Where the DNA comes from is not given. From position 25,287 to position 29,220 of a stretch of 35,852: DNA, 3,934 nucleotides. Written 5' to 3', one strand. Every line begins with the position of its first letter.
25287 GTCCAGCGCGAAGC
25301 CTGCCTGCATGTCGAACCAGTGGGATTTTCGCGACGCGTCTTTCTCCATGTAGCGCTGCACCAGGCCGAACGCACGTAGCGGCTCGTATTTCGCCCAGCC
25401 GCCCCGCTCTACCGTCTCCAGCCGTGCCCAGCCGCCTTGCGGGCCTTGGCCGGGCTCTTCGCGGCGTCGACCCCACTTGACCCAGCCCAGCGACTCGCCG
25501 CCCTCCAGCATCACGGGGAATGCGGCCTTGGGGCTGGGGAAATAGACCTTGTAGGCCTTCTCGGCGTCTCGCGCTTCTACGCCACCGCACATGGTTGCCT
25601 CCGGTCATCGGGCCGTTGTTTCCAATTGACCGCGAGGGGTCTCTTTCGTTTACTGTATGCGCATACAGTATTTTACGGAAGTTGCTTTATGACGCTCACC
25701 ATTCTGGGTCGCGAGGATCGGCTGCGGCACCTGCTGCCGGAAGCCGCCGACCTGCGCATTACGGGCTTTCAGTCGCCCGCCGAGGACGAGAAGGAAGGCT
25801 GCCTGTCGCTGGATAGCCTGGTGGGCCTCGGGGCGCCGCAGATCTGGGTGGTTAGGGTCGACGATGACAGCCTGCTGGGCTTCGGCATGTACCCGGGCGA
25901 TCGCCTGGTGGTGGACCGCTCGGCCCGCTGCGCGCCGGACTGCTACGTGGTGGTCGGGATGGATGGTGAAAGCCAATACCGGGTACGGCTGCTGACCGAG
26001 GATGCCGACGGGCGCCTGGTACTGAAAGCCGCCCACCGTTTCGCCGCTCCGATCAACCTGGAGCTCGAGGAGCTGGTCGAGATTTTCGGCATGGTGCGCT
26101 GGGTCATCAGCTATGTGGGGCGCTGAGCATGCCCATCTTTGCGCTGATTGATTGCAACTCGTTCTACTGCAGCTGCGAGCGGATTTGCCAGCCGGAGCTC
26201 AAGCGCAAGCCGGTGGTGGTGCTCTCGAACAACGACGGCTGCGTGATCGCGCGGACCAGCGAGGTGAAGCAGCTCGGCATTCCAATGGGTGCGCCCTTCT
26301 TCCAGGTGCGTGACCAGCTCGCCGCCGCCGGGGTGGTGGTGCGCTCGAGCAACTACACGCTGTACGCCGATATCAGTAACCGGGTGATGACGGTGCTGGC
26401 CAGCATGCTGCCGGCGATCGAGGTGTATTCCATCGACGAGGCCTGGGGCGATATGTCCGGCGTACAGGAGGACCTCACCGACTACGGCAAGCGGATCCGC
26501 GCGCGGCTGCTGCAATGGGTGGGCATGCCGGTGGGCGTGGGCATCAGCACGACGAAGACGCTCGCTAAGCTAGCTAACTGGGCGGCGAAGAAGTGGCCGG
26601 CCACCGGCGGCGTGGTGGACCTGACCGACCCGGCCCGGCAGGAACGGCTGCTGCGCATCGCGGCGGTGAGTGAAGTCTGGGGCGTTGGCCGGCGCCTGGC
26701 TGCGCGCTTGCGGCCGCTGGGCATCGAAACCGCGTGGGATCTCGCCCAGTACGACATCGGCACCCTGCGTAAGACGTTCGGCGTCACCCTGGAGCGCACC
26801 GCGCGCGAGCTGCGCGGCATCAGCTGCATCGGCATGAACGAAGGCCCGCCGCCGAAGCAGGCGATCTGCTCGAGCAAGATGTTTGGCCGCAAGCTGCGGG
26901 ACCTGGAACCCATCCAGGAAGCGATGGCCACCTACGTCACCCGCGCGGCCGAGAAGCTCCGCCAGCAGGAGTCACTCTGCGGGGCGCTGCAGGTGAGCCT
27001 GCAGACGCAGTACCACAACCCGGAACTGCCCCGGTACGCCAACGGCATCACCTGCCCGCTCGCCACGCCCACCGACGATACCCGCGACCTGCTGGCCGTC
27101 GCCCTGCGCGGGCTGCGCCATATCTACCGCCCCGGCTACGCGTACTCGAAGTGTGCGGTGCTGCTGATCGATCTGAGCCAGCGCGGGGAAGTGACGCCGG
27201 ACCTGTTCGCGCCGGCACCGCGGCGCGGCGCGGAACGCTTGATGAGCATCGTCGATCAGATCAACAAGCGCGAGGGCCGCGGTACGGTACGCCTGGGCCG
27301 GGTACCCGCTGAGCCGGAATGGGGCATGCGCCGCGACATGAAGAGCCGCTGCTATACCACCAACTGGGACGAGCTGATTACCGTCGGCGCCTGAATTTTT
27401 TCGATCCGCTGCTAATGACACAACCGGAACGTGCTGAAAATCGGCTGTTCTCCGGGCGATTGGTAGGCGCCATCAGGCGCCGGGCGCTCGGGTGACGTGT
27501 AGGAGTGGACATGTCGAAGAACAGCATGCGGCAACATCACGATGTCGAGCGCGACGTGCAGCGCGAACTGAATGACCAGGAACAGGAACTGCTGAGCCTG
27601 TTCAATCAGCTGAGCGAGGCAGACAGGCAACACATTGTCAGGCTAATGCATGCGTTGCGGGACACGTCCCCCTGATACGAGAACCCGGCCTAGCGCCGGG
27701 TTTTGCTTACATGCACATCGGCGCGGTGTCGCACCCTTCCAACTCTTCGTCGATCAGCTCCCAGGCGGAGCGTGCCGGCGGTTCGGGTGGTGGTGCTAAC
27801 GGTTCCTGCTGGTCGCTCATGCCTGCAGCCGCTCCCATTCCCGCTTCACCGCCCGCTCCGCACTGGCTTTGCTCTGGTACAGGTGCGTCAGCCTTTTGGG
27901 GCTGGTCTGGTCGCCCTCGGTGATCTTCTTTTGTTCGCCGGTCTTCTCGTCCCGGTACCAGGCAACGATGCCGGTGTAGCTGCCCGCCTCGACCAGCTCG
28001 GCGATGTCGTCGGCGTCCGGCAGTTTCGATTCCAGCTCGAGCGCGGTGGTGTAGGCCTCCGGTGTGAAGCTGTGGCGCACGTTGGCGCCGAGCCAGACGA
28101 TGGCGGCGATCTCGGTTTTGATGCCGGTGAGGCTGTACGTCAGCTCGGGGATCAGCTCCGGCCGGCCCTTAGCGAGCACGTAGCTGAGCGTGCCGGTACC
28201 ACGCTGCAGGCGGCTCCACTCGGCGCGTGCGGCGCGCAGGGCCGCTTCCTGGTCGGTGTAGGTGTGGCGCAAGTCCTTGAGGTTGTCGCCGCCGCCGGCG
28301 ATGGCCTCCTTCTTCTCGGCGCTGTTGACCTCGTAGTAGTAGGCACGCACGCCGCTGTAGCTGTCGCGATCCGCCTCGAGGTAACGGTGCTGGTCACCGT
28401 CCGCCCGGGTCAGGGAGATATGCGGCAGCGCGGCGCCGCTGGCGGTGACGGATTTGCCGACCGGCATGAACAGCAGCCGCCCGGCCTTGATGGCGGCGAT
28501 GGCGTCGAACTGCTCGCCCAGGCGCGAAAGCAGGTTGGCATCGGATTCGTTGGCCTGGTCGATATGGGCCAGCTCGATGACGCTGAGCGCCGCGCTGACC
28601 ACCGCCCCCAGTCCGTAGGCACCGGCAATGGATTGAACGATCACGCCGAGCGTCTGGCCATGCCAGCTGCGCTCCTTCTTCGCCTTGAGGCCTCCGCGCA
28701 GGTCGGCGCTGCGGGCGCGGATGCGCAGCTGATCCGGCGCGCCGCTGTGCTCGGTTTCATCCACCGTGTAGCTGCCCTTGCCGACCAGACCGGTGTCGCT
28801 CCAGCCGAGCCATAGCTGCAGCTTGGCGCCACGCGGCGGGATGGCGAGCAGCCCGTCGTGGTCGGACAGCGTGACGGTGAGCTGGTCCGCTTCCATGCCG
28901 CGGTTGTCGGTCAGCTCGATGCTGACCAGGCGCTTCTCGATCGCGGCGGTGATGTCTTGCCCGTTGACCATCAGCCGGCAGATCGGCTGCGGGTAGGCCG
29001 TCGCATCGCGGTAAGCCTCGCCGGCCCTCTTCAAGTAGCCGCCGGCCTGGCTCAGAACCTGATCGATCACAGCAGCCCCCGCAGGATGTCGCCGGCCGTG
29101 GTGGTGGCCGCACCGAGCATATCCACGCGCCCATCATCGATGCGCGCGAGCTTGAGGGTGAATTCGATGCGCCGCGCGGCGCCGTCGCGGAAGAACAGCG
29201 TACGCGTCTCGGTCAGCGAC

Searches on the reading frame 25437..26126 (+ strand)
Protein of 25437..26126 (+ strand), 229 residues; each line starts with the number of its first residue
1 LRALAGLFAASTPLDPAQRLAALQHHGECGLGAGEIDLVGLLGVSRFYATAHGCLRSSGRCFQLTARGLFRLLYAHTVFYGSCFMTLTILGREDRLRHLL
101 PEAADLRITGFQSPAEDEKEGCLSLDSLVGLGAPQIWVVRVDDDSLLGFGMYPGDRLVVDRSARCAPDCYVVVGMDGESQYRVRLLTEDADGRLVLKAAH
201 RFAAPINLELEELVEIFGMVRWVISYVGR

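Call 16: search_protein_families(library=pfam, proteins=[window:25437-26126:+], max_evalue=0.01)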
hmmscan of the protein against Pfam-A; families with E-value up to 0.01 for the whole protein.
window:25437-26126:+ (229 aa): 1 family
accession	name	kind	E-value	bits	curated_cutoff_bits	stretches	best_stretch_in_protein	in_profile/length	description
PF00717.28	Peptidase_S24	-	1e-07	32.1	23.3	1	110-220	9-115/116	Peptidase S24-like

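Call 17: search_protein_families(library=phrogs, proteins=[window:25437-26126:+], max_evalue=0.001)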
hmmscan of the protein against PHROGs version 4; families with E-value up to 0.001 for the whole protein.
window:25437-26126:+ (229 aa): 2 families
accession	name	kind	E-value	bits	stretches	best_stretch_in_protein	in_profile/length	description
phrog_811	-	DNA, RNA and nucleotide metabolism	4.2e-19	69.5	1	98-225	10-133/140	UmuD-like protein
phrog_4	-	transcription regulation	0.00022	21.4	1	130-226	247-338/400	transcriptional repressor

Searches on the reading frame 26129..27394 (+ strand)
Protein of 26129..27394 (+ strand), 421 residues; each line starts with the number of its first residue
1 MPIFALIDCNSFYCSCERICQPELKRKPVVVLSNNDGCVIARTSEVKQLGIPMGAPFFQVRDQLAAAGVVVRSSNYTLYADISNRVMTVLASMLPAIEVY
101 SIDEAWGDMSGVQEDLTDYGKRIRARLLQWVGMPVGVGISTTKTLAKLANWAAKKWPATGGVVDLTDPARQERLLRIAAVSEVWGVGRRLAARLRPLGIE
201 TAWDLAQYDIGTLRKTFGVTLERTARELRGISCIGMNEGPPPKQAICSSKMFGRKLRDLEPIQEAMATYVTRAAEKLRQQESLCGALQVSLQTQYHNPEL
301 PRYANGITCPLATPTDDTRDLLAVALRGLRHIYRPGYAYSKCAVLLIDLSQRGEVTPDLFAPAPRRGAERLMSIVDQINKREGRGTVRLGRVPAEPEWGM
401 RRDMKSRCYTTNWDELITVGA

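Call 16: search_protein_families(library=pfam, proteins=[window:26129-27394:+], max_evalue=0.01)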
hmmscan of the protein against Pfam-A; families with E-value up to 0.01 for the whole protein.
window:26129-27394:+ (421 aa): 5 families
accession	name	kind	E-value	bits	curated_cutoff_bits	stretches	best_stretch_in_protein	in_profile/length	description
PF00817.25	IMS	-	7.9e-35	120.4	23.2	1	7-149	1-146/148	impB/mucB/samB family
PF13438.11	DUF4113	-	4.4e-21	75.1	24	1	369-419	1-51/51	Domain of unknown function (DUF4113)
PF11799.13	IMS_C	-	6e-18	65.7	20.7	1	244-356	2-106/109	impB/mucB/samB family C-terminal domain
PF21999.2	IMS_HHH_1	-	7e-05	23.7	27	1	185-219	5-39/53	DNA polymerase-iota, thumb domain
PF11798.14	IMS_HHH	-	0.0002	21.8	24.4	1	179-199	12-32/32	IMS family HHH motif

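Call 17: search_protein_families(library=phrogs, proteins=[window:26129-27394:+], max_evalue=0.001)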
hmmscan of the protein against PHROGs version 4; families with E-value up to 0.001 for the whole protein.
window:26129-27394:+ (421 aa): 2 families
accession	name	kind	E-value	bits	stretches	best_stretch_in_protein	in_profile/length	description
phrog_1268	-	DNA, RNA and nucleotide metabolism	2.2e-154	515.4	1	3-419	3-424/425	DNA polymerase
phrog_14662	-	unknown function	1.7e-39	136.3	1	241-419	7-185/186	-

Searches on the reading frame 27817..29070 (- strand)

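Call 16: search_protein_families(library=pfam, proteins=[window:27817-29070:-], max_evalue=0.01)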
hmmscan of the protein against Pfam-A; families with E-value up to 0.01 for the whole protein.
window:27817-29070:- (417 aa): 1 family
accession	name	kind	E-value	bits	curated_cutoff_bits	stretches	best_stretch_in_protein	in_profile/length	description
PF05954.17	Phage_GPD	-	3.9e-12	46.4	30.1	1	64-334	10-300/305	Phage tail baseplate hub (GPD)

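Call 17: search_protein_families(library=phrogs, proteins=[window:27817-29070:-], max_evalue=0.001)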
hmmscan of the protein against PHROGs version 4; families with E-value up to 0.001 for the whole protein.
window:27817-29070:- (417 aa): 4 families
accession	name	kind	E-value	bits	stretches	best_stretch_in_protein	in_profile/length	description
phrog_52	-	tail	7.2e-148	495.4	2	21-355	186-520/677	tail protein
phrog_12925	-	tail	1.2e-53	183.2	2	251-353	120-222/227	tail protein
phrog_4456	-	unknown function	5.9e-34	117.5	1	23-137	13-126/126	-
phrog_28740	-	unknown function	5.5e-15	56.1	1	25-90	2-67/68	-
